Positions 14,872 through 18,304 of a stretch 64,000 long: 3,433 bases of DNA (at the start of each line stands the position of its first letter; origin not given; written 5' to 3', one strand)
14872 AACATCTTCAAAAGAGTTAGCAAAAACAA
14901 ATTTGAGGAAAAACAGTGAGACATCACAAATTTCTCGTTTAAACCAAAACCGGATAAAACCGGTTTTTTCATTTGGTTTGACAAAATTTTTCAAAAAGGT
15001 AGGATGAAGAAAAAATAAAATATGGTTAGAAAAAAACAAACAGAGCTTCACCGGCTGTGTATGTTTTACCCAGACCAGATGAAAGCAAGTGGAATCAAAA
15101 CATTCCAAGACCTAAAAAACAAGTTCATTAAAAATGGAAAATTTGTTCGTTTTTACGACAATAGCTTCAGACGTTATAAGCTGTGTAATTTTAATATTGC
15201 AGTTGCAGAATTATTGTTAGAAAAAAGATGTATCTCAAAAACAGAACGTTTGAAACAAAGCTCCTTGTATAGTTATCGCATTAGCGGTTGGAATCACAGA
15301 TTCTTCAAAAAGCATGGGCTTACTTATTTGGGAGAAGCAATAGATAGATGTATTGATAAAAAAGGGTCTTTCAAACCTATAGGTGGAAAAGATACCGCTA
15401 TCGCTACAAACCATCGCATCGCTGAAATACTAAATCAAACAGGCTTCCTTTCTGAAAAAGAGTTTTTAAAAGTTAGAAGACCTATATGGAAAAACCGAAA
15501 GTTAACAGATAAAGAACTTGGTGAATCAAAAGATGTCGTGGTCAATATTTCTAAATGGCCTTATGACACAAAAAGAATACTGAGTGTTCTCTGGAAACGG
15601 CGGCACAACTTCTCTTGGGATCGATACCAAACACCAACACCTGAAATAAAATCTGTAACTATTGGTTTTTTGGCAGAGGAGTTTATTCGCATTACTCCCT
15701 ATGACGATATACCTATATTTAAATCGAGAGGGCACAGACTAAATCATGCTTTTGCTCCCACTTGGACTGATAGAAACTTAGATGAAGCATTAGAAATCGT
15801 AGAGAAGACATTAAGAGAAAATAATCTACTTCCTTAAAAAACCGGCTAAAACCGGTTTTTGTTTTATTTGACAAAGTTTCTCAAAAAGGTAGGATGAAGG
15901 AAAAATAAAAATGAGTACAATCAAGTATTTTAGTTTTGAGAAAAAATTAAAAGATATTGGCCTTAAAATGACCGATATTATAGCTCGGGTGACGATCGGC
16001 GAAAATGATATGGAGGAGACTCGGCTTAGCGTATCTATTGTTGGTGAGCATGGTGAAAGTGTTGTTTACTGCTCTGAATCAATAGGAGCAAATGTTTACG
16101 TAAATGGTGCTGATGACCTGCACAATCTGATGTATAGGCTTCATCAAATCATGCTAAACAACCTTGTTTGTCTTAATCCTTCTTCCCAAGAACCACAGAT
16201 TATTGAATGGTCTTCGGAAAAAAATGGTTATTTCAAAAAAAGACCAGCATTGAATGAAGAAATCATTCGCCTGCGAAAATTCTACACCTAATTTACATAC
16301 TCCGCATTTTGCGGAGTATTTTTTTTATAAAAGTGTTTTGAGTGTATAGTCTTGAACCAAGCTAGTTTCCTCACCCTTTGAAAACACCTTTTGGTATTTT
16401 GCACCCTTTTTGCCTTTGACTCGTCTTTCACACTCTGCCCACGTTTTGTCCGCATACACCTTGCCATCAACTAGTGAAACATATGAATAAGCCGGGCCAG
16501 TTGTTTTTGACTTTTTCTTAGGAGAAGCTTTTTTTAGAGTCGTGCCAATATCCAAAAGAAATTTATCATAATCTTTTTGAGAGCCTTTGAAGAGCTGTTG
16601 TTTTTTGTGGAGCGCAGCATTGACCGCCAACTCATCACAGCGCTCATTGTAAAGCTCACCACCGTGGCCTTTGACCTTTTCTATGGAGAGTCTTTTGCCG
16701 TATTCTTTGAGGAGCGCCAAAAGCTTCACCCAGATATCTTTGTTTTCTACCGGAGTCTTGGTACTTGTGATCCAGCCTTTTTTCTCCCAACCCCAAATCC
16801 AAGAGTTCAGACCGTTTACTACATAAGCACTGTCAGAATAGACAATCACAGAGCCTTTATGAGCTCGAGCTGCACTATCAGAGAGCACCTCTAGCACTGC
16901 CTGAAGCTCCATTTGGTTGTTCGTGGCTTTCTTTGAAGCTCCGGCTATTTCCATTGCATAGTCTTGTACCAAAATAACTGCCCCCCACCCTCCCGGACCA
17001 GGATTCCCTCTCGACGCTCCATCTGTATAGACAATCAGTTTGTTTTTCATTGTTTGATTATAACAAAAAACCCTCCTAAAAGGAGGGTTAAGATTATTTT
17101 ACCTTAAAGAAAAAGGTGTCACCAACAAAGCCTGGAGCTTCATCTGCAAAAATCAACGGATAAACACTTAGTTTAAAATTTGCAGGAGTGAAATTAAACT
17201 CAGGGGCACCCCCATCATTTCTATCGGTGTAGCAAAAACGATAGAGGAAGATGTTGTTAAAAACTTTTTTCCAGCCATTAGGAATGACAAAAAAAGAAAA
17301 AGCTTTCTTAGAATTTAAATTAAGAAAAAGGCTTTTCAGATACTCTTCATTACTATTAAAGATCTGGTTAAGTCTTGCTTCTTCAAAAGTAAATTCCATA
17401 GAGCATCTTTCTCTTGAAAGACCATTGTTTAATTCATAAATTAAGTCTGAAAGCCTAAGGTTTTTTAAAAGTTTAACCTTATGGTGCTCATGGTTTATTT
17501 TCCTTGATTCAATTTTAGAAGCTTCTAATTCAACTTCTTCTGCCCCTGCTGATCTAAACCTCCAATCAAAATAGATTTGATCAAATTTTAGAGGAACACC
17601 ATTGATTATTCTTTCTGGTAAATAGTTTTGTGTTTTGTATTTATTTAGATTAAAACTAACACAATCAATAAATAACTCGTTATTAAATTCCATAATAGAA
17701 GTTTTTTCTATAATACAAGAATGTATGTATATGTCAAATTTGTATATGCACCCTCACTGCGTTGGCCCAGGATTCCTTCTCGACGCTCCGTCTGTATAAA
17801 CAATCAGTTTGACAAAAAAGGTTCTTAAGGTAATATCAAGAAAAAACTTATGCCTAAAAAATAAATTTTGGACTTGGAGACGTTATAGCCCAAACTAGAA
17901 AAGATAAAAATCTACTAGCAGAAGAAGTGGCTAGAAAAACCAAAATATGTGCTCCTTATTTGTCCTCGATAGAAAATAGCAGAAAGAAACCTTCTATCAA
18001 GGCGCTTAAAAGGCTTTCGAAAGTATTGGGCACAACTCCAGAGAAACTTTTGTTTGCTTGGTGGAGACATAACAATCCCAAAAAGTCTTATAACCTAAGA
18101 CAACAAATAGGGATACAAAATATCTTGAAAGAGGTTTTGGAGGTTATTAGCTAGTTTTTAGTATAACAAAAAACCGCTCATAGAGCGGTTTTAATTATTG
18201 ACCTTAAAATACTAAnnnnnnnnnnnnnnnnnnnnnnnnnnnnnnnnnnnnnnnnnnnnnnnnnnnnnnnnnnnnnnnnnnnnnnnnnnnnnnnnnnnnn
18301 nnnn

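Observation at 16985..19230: Relic rnhA 5' end flanking an inserted segment; HTH regulator with no start codon; CX3CX2C protein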

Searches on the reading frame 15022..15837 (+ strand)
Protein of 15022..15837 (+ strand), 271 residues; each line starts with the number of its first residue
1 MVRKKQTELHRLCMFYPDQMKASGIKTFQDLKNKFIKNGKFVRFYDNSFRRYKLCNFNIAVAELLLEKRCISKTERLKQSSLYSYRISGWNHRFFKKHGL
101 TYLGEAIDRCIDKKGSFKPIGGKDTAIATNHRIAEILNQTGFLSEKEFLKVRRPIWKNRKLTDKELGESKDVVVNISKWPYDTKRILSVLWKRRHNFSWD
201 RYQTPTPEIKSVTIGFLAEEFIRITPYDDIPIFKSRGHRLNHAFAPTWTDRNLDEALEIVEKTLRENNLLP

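Call 4: search_protein_families(library=pfam, proteins=[window:15022-15837:+], max_evalue=1)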
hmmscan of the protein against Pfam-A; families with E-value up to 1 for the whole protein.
window:15022-15837:+ (271 aa): 2 families
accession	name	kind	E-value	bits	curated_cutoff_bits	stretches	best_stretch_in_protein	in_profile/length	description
PF19355.4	DUF5932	-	0.14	12.5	23.7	0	73-108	19-54/111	Family of unknown function (DUF5932)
PF10415.14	FumaraseC_C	-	0.19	12.6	32.5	0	125-154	20-49/54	Fumarase C C-terminus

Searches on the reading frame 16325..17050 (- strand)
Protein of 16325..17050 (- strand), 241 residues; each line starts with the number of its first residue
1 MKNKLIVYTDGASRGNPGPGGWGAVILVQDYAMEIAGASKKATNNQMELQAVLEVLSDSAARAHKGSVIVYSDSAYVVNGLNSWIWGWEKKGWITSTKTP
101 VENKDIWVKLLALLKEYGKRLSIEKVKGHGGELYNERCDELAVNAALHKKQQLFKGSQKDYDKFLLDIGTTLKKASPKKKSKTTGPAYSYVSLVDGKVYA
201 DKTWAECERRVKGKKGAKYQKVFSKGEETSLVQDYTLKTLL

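Call 4: search_protein_families(library=pfam, proteins=[window:16325-17050:-], max_evalue=1)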
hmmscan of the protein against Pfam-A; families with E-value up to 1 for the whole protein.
window:16325-17050:- (241 aa): 4 families
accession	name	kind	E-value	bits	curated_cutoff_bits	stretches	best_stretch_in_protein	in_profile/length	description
PF00075.30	RNase_H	-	3.9e-38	131.2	25.8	1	3-146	2-140/141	RNase H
PF01693.22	Cauli_VI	-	0.0005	20.7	21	1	199-221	14-34/44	Ribonuclease H1 N-terminal domain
PF13456.12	RVT_3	-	0.0098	16.2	21.6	1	9-82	2-77/123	Reverse transcriptase-like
PF07598.16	DUF1561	-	0.033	12.9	25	1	185-236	235-286/625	Protein of unknown function (DUF1561)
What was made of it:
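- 16325..17050 (-): rnhA: RNase HI core (residues 3-146) plus a C-terminal extension of about 90 aa. This is the intact, functional copy. Weak Cauli_VI/HBD match at residues 199-221 (call 4).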

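Call 5: find_encoding_contigs(protein=window:16325-17050:-, flank=10000, max_places=10)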
Protein window:16325-17050:- (241 aa): 12 contigs read that carry it; 10 places shown.
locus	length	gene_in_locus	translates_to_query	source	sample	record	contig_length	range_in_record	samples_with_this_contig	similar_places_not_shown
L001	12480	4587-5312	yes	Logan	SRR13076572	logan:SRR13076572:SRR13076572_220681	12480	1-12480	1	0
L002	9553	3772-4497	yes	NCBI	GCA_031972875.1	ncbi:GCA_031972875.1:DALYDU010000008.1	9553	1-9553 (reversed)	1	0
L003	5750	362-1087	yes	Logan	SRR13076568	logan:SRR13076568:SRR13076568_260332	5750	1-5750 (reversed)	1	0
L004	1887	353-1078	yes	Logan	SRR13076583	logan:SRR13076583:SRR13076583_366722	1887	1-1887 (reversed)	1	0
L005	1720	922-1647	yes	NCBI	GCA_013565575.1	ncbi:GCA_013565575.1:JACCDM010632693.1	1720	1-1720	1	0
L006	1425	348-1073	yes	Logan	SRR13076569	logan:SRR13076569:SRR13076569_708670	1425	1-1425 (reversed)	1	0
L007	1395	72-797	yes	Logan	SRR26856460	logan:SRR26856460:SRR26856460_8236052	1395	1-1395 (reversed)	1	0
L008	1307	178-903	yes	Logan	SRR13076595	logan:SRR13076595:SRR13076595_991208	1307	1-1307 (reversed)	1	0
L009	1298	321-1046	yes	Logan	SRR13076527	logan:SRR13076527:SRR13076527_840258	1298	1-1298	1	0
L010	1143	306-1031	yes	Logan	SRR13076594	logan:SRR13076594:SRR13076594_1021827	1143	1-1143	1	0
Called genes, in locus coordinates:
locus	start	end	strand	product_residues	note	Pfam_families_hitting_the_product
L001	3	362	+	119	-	?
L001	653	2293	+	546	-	PF01368:DHH, PF02272:DHHA1 (weak), PF17768:RecJ_OB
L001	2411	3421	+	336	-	-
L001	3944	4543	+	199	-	-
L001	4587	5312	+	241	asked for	PF00075:RNase_H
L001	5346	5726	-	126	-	-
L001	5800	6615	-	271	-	-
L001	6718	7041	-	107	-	-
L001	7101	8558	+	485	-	PF13567:DUF4131, PF03772:Competence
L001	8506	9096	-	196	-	PF00081:Sod_Fe_N (weak), PF02777:Sod_Fe_C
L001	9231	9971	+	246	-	PF00753:Lactamase_B, PF23023:Anti-Pycsar_Apyc1 (weak), PF25281:MBL_MAP1B (weak), PF12706:Lactamase_B_2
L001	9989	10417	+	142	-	-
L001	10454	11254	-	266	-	-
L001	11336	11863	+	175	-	-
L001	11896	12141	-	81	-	PF00830:Ribosomal_L28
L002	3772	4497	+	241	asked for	PF00075:RNase_H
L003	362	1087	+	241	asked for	PF00075:RNase_H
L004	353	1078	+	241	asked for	PF00075:RNase_H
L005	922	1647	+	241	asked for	PF00075:RNase_H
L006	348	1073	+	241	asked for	PF00075:RNase_H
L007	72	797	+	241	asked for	PF00075:RNase_H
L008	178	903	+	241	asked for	PF00075:RNase_H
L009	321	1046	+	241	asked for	PF00075:RNase_H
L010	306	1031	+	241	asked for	PF00075:RNase_H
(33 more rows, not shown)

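Call 26: search_protein_families(library=ncbifam, proteins=[window:16325-17050:-], max_evalue=1)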
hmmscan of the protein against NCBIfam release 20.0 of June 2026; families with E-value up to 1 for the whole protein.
window:16325-17050:- (241 aa): 8 families
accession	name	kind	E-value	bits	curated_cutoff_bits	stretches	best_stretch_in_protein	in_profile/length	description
NF001236.0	PRK00203.1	equivalog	3.5e-46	156.5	160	1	2-152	2-147/151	ribonuclease HI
NF006433.0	PRK08719.1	subfamily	4.7e-22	78.4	170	1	2-146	2-145/147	ribonuclease H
NF005116.0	PRK06548.1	equivalog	2.7e-21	76.2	280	1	2-146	3-140/161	ribonuclease H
NF005567.0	PRK07238.1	equivalog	4.1e-12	46.1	326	1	3-81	2-82/378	bifunctional RNase H/acid phosphatase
NF041306.1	RnaseHI_Halo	equivalog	2.6e-11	43.8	300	1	5-144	70-193/197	ribonuclease HI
NF046109.1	RNaseH_Halikb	equivalog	1.8e-06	28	320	2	202-228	19-45/211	ribonuclease H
NF010482.0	PRK13907.1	equivalog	3e-05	24.1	231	1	6-71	3-66/128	ribonuclease H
NF041175.1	RNAseHI_Thmprot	equivalog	0.0014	18.4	140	1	20-82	19-85/143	ribonuclease HI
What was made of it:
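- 16325..17050 (-): NCBIfam ribonuclease HI, 156.5 bits (call 26).
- On Radical SAM superfamily: o336 has no hit (calls 4, 26).
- On RNase HI (rnhA): NCBIfam PRK00203 gives 156.5 bits, just under its equivalog cut-off of 160 (calls 4, 26).
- Radical SAM: o336 itself has no Pfam or NCBIfam hit (calls 4, 26). o336 has no Pfam or NCBIfam hit (calls 4, 26).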

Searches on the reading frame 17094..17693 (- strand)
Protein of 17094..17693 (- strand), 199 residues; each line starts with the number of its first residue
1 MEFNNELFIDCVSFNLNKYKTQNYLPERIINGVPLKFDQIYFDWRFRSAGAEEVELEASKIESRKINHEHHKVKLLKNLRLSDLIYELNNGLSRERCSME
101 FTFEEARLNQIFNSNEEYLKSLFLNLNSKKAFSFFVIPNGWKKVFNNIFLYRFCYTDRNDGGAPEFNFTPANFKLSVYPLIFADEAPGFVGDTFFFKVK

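Call 4: search_protein_families(library=pfam, proteins=[window:17094-17693:-], max_evalue=1)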
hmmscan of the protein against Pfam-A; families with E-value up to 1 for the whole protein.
window:17094-17693:- (199 aa): 0 families

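Call 14: find_homologous_proteins(query=window:17094-17693:-)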
Query window:17094-17693:- (199 aa): 1 proteins with E <= 0.001 among 144 candidates.
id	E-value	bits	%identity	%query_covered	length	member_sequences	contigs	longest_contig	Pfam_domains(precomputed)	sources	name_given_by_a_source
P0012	5.7e-129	446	100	100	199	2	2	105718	-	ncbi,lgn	-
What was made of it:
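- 17094..17693 (-): o199: a 199-aa protein found only in this lineage, function unknown. The only hit among 5.8 billion proteins is itself (call 14).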

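Call 26: search_protein_families(library=ncbifam, proteins=[window:17094-17693:-], max_evalue=1)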
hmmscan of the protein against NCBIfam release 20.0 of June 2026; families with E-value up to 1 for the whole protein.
window:17094-17693:- (199 aa): 0 families

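Call 27: search_protein_families(library=padloc, proteins=[window:17094-17693:-], max_evalue=1)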
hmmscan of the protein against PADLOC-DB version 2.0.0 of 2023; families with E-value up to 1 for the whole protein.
window:17094-17693:- (199 aa): 0 families
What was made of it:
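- Tried and rejected: Defence system: no PADLOC hit for o336 or o199 (call 27).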

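Call 51: predict_structure(protein=window:17094-17693:-)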
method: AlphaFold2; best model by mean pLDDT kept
length: 199 residues; sequences in the alignment: 1
mean_pLDDT: 29.2   pTM: 0.19
mean pLDDT of the five models: 29.2, 28.3, 27.9, 26.5, 23.2
residues with pLDDT >= 90: 0; 70-90: 0; 50-70: 0; < 50: 199
segments of 3 or more residues with pLDDT < 50: 1-199
pLDDT, mean of each block of 10 residues (from residue 1): 22 24 26 27 27 27 27 29 38 31 32 37 34 34 33 33 27 25 26 28
secondary structure, 60 per line:
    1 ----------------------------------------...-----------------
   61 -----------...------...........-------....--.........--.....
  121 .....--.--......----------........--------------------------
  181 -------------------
elements in order: E41-43 E72-74 H81-91 E99-102 H105-113 H116-125 E131-136 E147-154
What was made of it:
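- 17094..17693 (-): The single-sequence AF2 model is unusable, with pLDDT 29 (call 51).
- Tried and rejected: Structure of o199: the single-sequence AF2 model was useless, at pLDDT 29 (call 51).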

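Call 62: search_protein_families(library=phrogs, proteins=[window:17094-17693:-], max_evalue=0.1)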
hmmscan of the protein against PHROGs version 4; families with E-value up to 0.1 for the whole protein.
window:17094-17693:- (199 aa): 1 family
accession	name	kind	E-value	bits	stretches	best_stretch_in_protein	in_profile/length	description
phrog_19517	-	unknown function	0.048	13.9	1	55-98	158-201/320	-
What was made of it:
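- On Site-specific integrative element or genomic island: No recombinase family was found among the islet proteins in Pfam, NCBIfam, PADLOC or PHROGs (calls 4, 26, 27, 62).
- The islet encodes no integrase (calls 4, 26, 27, 62). o199 has no homologue anywhere, so no second integration event is known (call 14).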

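Call 72: search_solved_structures(query=window:17094-17693:-, max_evalue=10)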
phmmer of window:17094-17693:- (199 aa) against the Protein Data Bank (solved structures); distinct sequences matched with E-value up to 10: 0.
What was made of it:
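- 17094..17693 (-): No match in Pfam, NCBIfam, PADLOC, PHROGs or PDB (calls 4, 26, 27, 62, 72).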

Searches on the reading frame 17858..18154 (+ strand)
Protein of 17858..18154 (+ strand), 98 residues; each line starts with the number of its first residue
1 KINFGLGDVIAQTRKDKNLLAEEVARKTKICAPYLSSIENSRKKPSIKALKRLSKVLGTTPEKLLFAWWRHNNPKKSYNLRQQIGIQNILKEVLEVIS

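Call 4: search_protein_families(library=pfam, proteins=[window:17858-18154:+], max_evalue=1)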
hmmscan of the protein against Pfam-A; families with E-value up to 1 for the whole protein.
window:17858-18154:+ (98 aa): 6 families
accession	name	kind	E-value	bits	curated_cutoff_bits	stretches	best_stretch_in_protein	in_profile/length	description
PF01381.28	HTH_3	-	2.6e-10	40.6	23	1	10-64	1-55/55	Helix-turn-helix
PF13560.12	HTH_31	-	2e-07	31.7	27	1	6-63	2-60/64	Helix-turn-helix domain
PF12844.13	HTH_19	-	2.5e-05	24.6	30.2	1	10-65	4-59/64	Helix-turn-helix domain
PF13413.12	HTH_25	-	0.00026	21.2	24.6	1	11-42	3-34/62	Helix-turn-helix domain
PF13443.12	HTH_26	-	0.00039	21.1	22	1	14-65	6-58/63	Cro/C1-type HTH DNA-binding domain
PF13744.12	HTH_37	-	0.0079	16.4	27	1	6-58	19-72/80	Helix-turn-helix domain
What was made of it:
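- Checked: HTH gene: the Pfam HTH_3 match covers the whole 55-position profile, starting at codon 10 of the frame that opens after the stop at 17855-17857 (E = 2.6e-10, 40.6 bits, cut-off 23; call 4).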
